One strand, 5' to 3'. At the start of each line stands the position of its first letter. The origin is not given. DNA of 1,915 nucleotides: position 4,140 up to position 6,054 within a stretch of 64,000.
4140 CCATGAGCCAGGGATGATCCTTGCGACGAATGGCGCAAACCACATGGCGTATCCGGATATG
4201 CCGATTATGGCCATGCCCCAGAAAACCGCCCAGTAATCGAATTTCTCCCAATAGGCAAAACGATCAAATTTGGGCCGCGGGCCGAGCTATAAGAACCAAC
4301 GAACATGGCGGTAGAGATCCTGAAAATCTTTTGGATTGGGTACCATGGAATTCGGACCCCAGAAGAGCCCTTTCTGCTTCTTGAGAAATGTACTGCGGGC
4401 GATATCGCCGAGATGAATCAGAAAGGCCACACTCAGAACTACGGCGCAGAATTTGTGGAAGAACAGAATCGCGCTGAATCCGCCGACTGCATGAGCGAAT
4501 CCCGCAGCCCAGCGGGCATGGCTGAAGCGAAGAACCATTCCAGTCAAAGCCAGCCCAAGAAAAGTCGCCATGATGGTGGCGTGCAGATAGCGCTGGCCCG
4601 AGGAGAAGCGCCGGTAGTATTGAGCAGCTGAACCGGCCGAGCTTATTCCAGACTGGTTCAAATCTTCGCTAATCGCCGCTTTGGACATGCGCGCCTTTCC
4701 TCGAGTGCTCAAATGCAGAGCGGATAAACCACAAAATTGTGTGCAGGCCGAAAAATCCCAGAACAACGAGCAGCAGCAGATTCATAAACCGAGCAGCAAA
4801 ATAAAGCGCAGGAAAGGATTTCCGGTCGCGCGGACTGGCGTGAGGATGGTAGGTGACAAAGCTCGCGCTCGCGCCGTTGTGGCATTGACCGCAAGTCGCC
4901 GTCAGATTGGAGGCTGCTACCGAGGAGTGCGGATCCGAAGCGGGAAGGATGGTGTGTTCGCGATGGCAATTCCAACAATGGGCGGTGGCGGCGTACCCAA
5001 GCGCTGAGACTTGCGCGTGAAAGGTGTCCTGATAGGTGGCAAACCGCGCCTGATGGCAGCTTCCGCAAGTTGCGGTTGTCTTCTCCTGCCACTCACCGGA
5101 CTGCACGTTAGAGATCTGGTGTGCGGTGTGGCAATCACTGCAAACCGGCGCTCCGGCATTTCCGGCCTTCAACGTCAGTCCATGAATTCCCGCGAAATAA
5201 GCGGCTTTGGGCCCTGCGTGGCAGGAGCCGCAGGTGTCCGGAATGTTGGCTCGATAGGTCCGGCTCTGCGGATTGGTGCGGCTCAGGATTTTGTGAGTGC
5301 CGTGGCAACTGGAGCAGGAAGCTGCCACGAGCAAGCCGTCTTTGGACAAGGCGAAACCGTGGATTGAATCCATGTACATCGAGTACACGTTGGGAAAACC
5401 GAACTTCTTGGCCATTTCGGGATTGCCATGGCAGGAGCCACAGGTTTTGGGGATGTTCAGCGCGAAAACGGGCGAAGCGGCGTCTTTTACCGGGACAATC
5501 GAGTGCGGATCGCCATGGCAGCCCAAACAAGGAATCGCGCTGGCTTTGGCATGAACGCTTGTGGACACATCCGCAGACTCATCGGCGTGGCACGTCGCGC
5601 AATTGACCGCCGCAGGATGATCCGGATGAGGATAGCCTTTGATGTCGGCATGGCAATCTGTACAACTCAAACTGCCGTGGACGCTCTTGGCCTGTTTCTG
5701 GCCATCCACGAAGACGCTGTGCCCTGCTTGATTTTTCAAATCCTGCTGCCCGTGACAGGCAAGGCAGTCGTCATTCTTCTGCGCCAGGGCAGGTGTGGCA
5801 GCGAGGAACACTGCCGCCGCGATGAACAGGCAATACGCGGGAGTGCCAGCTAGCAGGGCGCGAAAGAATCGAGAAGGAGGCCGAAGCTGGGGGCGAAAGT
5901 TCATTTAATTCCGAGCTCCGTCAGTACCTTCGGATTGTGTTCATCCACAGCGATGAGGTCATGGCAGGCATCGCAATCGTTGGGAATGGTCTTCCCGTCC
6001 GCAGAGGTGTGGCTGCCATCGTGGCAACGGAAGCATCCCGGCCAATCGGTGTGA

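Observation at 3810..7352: ImcH-like and CbcL-like inner-membrane quinol oxidoreductase modules joined in one operon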

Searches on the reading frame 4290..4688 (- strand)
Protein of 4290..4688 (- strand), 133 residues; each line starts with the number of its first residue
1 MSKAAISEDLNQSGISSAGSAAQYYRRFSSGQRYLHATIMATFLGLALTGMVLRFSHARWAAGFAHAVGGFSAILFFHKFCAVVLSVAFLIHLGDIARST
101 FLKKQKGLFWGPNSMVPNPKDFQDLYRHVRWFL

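Call 63: list_cluster_members(proteins=[window:4290-4688:-, window:4290-4766:-, window:3813-4214:-, window:4672-5904:-, L008:3338-4213:+])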
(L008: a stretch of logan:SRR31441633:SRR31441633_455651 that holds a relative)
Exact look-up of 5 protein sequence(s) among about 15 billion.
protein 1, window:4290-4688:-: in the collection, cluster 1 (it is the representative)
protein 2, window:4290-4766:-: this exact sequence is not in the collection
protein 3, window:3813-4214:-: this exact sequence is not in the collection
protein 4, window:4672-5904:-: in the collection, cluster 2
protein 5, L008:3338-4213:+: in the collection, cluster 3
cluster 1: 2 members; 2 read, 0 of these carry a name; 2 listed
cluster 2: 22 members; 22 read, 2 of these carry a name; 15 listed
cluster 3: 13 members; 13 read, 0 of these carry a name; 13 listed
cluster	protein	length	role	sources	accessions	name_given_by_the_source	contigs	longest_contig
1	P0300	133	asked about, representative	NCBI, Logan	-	-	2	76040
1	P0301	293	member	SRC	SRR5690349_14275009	-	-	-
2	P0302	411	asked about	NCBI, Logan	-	-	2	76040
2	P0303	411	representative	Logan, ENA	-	-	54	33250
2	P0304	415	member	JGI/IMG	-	hypothetical protein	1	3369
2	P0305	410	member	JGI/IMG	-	hypothetical protein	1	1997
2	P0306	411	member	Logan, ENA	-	-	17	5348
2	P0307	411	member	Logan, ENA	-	-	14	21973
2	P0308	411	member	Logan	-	-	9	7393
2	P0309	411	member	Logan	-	-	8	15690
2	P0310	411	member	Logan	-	-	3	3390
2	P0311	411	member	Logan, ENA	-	-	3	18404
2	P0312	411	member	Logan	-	-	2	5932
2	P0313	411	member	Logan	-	-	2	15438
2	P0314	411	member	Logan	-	-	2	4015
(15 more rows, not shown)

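Call 64: find_encoding_contigs(protein=window:4290-4688:-, flank=3000, max_places=4)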
Protein window:4290-4688:- (133 aa): 2 contigs read that carry it; 2 places shown.
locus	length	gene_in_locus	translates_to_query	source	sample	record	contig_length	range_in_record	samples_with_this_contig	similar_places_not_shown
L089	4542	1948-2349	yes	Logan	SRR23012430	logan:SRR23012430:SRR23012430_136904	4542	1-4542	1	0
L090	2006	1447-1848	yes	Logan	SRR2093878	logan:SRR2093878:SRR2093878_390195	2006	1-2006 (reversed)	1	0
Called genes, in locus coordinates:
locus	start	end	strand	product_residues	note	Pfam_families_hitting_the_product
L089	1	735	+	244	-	?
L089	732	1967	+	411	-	PF02085:Cytochrom_CIII (faint), PF09699:Paired_CXXCH_1 (faint), PF14522:Cytochrome_C7 (faint), PF14537:Cytochrom_c3_2 (faint), PF22113:Mtrc-MtrF_II-IV_dom (faint), PF22678:Cytochrom_c_NrfB-like (faint)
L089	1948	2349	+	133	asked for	PF01292:Ni_hydr_CYTB (weak)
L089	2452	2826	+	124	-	-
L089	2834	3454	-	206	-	-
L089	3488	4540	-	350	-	?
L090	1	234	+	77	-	?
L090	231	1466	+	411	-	PF02085:Cytochrom_CIII (faint), PF09699:Paired_CXXCH_1 (faint), PF14522:Cytochrome_C7 (faint), PF14537:Cytochrom_c3_2 (faint), PF22113:Mtrc-MtrF_II-IV_dom (faint), PF22678:Cytochrom_c_NrfB-like (faint)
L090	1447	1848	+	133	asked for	PF01292:Ni_hydr_CYTB (weak)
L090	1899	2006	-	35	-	?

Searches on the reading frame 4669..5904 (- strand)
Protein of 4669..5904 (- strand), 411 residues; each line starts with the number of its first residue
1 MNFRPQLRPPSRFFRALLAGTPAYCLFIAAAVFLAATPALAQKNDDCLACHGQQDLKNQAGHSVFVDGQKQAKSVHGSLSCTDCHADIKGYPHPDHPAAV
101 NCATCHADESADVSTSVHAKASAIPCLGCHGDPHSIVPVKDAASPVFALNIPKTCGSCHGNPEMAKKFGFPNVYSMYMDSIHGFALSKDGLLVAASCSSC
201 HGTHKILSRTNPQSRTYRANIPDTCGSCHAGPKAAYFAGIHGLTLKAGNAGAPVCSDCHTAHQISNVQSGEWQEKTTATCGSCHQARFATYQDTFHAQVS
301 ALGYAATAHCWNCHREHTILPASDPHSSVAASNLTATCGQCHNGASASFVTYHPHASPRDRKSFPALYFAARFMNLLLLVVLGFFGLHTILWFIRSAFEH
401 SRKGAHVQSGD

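Call 5: search_protein_families(library=pfam, proteins=[window:4669-5904:-], max_evalue=0.1)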
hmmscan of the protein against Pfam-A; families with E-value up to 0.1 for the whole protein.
window:4669-5904:- (411 aa): 7 families
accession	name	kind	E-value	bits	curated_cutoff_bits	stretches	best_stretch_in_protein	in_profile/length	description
PF14522.11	Cytochrome_C7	-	8e-18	64.5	24.8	7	194-260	13-67/67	Cytochrome c7 and related cytochrome c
PF14537.11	Cytochrom_c3_2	-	1.8e-16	60.8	25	4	41-86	23-65/79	Cytochrome c3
PF09699.15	Paired_CXXCH_1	-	7.2e-12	45.2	20.6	2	255-285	9-37/41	Doubled CXXCH motif (Paired_CXXCH_1)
PF22113.1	Mtrc-MtrF_II-IV_dom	-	4e-11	43.2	30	1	126-266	9-170/176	Outer membrane cytochrome MtrC/MtrF-like, domains II/IV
PF02085.21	Cytochrom_CIII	-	7.5e-06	26.7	22.9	2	74-159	26-101/101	Class III cytochrome C family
PF22678.1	Cytochrom_c_NrfB-like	-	1.7e-05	25.7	27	1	47-128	1-88/89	Cytochrome c-type protein NrfB-like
PF07102.17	YbcO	-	0.071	13.6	29.9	1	155-210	17-64/92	Putative nuclease YbcO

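Call 6: search_protein_families(library=ncbifam, proteins=[window:4669-5904:-], max_evalue=0.1)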
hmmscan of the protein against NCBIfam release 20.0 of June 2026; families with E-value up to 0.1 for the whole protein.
window:4669-5904:- (411 aa): 11 families
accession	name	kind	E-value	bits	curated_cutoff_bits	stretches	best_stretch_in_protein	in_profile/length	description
TIGR03508.1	decahem_SO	subfamily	3.5e-13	49.6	192.2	2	154-353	4-185/258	DmsE family decaheme c-type cytochrome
TIGR04257.1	nanowire_3heme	domain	2.1e-11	43.8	40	2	305-347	25-63/75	c(7)-type cytochrome triheme domain-containing protein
NF045713.1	CxxCH_16_HmcA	equivalog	2.8e-07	29.5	400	1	37-116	69-149/541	sulfate respiration complex hexadecaheme cytochrome HmcA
NF008659.0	PRK11659.1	equivalog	0.00013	21.7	184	1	122-229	45-142/188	cytochrome c nitrite reductase pentaheme subunit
TIGR03153.1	cytochr_NrfH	equivalog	0.00031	20.8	134.2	0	213-343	19-134/138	cytochrome c nitrite reductase small subunit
TIGR03146.1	cyt_nit_nrfB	equivalog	0.0018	18.6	166.6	1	124-230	12-117/145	cytochrome c nitrite reductase pentaheme subunit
TIGR01904.2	GSu_C4xC__C2xCH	domain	0.0048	16.6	27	2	255-292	24-64/73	CxxxxCH/CxxCH domain c-type cytochrome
NF007906.0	PRK10617.1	equivalog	0.015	15.2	349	0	151-206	53-96/200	cytochrome c-type protein NapC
NF038038.1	cytoc_DsrJ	equivalog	0.047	14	100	0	210-265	78-114/121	sulfate reduction electron transfer complex DsrMKJOP subunit DsrJ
NF040968.1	FeS_ExtO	equivalog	0.05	12.4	200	0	77-136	20-75/416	selenite/tellurite reduction operon b-type cytochrome iron-sulfur cluster-binding subunit ExtO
NF040967.1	cytc_ExtN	equivalog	0.079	11.8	200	0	81-136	24-75/415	selenite/tellurite reduction operon c-type cytochrome ExtN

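Call 44: search_solved_structures(query=window:4669-5904:-, max_evalue=1, show_alignments=2)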
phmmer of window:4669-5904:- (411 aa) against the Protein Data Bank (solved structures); distinct sequences matched with E-value up to 1: 5.
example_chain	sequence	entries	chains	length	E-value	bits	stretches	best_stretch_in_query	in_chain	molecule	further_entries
28pb_A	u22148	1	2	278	3.8e-09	39.2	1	45-165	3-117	Cytochrome c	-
2ozy_A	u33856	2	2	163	0.0058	18.8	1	47-142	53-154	Cytochrome c-type protein nrfB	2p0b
2cor_A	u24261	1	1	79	0.16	14.1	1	77-131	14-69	PINCH protein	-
4fas_A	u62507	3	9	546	0.84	11.7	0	73-112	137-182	Hydroxylamine oxidoreductase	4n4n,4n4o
1fgj_A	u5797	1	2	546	0.92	11.6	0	73-112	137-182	HYDROXYLAMINE OXIDOREDUCTASE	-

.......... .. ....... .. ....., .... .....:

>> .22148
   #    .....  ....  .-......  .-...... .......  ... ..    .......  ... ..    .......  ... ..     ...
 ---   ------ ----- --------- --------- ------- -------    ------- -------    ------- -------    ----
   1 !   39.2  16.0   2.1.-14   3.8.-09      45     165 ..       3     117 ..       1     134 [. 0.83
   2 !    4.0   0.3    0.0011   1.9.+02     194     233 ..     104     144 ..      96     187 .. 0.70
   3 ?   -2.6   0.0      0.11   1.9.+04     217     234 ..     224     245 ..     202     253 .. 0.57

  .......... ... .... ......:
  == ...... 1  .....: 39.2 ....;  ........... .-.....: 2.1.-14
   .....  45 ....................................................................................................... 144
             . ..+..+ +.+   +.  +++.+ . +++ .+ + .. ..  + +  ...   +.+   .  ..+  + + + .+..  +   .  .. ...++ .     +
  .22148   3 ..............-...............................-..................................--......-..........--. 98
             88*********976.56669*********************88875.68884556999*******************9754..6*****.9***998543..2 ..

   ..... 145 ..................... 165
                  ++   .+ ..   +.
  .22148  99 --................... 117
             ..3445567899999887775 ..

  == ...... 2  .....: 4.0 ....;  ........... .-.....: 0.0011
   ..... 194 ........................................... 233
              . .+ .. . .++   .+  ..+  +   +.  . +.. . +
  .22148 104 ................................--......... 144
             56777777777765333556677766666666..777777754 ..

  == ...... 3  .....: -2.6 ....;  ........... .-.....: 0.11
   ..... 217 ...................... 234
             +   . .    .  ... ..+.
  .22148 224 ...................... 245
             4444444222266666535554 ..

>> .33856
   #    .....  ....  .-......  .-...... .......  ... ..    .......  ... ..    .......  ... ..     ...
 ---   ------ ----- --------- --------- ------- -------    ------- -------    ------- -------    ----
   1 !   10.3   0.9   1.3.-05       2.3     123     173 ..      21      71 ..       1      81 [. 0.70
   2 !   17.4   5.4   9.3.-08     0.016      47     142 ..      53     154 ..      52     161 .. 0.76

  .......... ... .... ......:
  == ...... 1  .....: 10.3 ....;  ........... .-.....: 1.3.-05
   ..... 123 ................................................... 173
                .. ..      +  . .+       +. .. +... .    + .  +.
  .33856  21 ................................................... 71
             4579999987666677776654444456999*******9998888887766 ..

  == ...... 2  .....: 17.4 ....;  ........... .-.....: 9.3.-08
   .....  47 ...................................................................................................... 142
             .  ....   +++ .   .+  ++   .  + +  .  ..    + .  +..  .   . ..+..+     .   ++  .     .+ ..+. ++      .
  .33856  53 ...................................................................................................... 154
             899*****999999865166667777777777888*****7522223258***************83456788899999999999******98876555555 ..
